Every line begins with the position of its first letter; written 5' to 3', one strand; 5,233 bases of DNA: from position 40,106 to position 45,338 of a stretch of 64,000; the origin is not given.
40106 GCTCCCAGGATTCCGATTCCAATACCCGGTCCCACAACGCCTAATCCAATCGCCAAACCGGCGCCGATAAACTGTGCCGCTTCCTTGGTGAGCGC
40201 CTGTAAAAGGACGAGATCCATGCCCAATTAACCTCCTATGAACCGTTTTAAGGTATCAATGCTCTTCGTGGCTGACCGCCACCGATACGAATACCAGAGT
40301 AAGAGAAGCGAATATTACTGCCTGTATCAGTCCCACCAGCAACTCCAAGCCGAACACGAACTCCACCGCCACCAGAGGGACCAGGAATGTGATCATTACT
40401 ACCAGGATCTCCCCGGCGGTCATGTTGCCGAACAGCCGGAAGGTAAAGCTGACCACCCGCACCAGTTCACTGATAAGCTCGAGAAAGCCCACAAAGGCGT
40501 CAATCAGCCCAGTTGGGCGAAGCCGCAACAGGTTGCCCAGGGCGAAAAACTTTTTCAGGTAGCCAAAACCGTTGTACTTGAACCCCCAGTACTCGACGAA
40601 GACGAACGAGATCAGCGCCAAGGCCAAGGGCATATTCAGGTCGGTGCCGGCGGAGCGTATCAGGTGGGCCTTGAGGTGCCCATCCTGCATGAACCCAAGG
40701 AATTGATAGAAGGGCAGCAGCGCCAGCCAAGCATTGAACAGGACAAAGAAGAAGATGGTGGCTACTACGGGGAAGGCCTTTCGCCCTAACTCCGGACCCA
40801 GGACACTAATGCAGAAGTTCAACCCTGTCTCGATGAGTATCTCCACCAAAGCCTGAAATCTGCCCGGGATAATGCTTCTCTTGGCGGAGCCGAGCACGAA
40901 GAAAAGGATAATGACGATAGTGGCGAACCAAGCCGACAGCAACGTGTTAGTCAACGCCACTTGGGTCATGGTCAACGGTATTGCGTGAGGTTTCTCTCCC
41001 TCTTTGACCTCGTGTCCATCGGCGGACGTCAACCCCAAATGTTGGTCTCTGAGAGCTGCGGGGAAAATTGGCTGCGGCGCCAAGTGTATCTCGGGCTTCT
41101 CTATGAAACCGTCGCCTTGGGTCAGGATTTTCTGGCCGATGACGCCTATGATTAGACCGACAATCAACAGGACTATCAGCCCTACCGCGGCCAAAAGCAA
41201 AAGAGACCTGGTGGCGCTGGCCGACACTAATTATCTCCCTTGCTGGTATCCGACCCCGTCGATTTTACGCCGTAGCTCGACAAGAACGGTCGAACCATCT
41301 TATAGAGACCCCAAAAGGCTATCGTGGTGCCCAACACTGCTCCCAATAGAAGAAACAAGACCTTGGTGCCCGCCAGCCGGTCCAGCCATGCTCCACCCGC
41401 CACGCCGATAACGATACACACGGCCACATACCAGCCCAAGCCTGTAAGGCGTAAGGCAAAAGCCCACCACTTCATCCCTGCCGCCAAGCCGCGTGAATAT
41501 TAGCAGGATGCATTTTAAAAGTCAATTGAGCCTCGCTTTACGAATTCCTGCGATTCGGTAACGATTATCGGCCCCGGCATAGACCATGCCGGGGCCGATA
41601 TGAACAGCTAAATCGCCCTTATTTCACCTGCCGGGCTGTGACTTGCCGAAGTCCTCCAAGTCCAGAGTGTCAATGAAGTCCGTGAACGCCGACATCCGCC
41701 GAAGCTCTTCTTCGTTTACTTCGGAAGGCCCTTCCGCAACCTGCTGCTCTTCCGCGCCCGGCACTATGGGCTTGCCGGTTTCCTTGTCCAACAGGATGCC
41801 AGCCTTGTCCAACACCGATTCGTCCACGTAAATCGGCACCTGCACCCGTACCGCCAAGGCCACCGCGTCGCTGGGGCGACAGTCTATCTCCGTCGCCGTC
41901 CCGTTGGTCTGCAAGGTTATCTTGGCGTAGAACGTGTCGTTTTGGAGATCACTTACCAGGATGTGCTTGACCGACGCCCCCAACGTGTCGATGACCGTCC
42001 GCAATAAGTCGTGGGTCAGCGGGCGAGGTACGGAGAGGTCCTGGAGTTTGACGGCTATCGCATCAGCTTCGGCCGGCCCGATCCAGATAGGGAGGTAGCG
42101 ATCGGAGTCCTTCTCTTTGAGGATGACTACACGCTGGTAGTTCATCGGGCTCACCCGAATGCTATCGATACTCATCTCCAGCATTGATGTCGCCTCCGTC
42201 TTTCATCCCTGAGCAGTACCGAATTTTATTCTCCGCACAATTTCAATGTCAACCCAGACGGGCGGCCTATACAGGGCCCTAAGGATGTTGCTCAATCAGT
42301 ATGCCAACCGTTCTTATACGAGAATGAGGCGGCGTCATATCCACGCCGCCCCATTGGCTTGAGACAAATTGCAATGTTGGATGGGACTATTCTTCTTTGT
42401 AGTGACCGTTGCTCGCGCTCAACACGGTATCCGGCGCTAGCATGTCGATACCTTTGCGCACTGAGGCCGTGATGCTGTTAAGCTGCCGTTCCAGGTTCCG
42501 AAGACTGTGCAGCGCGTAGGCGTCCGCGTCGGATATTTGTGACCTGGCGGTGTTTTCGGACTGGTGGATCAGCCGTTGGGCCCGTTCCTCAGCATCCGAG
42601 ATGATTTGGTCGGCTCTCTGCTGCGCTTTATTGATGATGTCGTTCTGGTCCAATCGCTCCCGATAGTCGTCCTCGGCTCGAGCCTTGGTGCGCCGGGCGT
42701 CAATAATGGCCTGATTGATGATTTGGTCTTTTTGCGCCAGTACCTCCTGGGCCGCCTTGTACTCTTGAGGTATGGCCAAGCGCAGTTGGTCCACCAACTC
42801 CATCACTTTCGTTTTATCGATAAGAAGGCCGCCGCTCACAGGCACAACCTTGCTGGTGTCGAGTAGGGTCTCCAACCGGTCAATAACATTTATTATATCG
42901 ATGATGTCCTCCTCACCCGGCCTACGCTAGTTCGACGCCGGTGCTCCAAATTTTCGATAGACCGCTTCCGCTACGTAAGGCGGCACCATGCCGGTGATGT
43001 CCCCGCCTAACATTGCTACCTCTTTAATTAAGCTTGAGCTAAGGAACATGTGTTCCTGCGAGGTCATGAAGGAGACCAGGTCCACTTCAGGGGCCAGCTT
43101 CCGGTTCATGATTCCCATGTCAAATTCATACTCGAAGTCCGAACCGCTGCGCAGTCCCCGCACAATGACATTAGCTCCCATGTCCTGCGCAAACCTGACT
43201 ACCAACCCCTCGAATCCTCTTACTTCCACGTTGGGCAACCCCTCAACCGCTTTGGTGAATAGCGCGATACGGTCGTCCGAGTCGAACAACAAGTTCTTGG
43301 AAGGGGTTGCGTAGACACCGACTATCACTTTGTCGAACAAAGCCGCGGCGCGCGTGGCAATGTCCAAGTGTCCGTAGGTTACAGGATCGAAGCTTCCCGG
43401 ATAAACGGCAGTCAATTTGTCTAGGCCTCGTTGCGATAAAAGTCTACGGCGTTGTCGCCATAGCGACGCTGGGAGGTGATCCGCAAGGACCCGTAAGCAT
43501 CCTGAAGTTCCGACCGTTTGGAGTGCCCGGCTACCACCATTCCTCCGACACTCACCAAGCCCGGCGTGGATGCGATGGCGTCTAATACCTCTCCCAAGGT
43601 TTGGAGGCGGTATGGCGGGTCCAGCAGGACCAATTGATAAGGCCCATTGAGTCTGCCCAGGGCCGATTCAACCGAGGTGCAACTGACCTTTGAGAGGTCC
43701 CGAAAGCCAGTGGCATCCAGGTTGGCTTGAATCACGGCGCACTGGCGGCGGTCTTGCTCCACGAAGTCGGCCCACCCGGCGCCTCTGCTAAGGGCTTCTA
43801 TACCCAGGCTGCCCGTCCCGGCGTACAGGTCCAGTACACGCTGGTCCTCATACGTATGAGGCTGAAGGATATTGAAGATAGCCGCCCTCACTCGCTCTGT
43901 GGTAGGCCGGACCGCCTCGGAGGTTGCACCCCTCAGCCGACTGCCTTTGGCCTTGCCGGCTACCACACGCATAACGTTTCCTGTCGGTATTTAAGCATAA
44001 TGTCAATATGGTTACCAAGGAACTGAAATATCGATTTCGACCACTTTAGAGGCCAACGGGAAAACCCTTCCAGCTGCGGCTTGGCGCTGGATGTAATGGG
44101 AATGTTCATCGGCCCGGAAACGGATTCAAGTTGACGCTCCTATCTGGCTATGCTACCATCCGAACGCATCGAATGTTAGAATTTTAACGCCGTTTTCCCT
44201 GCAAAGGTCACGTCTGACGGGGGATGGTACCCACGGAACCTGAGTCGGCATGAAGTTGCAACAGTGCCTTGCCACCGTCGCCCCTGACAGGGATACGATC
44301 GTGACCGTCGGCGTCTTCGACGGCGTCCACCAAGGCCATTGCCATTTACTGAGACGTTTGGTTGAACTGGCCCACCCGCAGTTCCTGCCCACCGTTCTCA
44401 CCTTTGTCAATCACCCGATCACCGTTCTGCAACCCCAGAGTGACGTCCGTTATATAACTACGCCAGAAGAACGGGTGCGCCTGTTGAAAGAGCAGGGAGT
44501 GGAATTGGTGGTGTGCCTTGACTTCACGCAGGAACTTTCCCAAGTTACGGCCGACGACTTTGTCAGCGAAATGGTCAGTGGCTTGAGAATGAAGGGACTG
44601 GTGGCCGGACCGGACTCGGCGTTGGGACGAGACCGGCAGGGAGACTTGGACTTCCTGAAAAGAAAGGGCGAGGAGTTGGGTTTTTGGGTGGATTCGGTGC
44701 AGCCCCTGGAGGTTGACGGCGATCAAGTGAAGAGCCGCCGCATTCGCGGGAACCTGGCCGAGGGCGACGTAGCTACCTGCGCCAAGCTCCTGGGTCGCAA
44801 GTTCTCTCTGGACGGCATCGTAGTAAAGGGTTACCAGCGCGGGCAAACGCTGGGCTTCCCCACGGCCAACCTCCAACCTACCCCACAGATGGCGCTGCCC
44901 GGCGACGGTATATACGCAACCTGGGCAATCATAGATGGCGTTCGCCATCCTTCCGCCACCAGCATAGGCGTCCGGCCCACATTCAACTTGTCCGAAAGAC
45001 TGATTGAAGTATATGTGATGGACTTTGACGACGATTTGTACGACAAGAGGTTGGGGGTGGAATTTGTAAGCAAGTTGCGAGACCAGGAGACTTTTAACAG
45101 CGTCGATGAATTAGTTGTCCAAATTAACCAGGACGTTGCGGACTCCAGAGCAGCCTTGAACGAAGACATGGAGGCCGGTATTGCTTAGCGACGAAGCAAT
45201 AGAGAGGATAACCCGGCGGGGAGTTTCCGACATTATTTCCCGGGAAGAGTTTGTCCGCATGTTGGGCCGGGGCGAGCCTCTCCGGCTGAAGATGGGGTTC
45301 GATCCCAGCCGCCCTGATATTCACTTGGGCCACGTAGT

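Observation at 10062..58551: Three paralogous ATPases with swapped partner modules within 48 kb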

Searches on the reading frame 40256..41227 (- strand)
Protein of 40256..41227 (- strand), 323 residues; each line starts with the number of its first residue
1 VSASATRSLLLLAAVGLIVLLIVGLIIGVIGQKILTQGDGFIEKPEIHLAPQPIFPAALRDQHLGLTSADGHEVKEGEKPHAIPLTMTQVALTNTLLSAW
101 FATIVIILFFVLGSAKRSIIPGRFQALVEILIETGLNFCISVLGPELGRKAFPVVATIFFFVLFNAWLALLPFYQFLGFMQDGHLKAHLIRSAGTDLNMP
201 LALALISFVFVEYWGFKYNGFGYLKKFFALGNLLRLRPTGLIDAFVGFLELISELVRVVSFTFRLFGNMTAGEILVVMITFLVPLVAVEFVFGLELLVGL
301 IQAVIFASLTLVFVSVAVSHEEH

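Call 82: search_protein_families(library=pfam, proteins=[window:40256-41227:-], max_evalue=0.001)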
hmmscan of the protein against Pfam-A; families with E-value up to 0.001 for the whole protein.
window:40256-41227:- (323 aa): 1 family
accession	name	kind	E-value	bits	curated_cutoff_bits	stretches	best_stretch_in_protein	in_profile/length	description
PF00119.25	ATP-synt_A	-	8.9e-40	137.3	33.9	1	97-315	2-217/217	ATP synthase A chain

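Call 83: search_protein_families(library=padloc, proteins=[window:40256-41227:-], max_evalue=0.001)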
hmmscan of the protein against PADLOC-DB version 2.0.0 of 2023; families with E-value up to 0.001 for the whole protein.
window:40256-41227:- (323 aa): 0 families

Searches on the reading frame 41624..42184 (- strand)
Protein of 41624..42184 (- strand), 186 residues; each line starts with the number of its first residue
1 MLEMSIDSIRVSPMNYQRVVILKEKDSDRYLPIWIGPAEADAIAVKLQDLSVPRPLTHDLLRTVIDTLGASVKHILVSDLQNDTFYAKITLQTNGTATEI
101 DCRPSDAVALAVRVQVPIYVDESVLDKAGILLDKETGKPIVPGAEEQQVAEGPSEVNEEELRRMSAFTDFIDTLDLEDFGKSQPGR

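Call 82: search_protein_families(library=pfam, proteins=[window:41624-42184:-], max_evalue=0.001)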
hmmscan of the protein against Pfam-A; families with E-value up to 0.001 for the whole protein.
window:41624-42184:- (186 aa): 1 family
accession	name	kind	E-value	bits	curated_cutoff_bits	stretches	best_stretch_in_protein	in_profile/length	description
PF02577.19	BFN_dom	-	5.6e-43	145.8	27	1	20-130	1-109/112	Bifunctional nuclease domain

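Call 83: search_protein_families(library=padloc, proteins=[window:41624-42184:-], max_evalue=0.001)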
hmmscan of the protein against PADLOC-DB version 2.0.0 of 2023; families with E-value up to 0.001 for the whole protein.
window:41624-42184:- (186 aa): 0 families

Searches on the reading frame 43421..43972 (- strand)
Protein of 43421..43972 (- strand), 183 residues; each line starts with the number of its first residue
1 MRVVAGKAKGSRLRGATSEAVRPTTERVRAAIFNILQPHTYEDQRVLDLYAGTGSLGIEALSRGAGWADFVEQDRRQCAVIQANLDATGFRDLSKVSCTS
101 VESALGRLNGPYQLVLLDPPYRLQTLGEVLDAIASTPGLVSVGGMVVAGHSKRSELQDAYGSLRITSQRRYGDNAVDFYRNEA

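Call 82: search_protein_families(library=pfam, proteins=[window:43421-43972:-], max_evalue=0.001)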
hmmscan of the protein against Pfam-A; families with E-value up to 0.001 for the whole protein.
window:43421-43972:- (183 aa): 2 families
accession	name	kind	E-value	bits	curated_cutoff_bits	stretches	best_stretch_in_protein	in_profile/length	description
PF03602.21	Cons_hypoth95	-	4e-44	150.9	24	1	1-179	1-181/182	Conserved hypothetical protein 95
PF05175.20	MTS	-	9.3e-06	25.8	23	1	39-125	30-112/170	Methyltransferase small domain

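Call 83: search_protein_families(library=padloc, proteins=[window:43421-43972:-], max_evalue=0.001)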
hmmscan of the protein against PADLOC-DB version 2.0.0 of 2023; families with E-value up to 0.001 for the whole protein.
window:43421-43972:- (183 aa): 1 family
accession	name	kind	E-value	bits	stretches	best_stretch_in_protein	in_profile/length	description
PDLC04134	mad2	-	9.8e-13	45.7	1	18-156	269-402/492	mads_2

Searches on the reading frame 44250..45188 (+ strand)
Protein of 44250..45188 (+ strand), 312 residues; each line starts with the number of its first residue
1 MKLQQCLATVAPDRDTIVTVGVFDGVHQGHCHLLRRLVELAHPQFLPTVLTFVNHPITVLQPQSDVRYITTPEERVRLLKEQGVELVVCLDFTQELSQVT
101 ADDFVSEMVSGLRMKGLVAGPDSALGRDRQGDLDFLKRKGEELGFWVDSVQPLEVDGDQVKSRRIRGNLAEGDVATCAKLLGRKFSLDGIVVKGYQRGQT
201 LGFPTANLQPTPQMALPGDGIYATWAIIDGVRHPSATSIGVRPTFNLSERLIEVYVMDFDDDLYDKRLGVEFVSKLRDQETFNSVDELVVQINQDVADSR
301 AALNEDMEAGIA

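Call 82: search_protein_families(library=pfam, proteins=[window:44250-45188:+], max_evalue=0.001)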
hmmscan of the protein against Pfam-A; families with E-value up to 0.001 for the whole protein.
window:44250-45188:+ (312 aa): 3 families
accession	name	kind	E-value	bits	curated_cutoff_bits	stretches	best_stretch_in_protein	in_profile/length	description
PF06574.18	FAD_syn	-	1.1e-41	142.7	27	1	13-163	5-157/158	FAD synthetase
PF01687.23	Flavokinase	-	7.2e-41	139.7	19.6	1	181-302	1-123/124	Riboflavin kinase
PF01467.32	CTP_transf_like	-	0.00029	21.5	21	1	18-92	1-68/133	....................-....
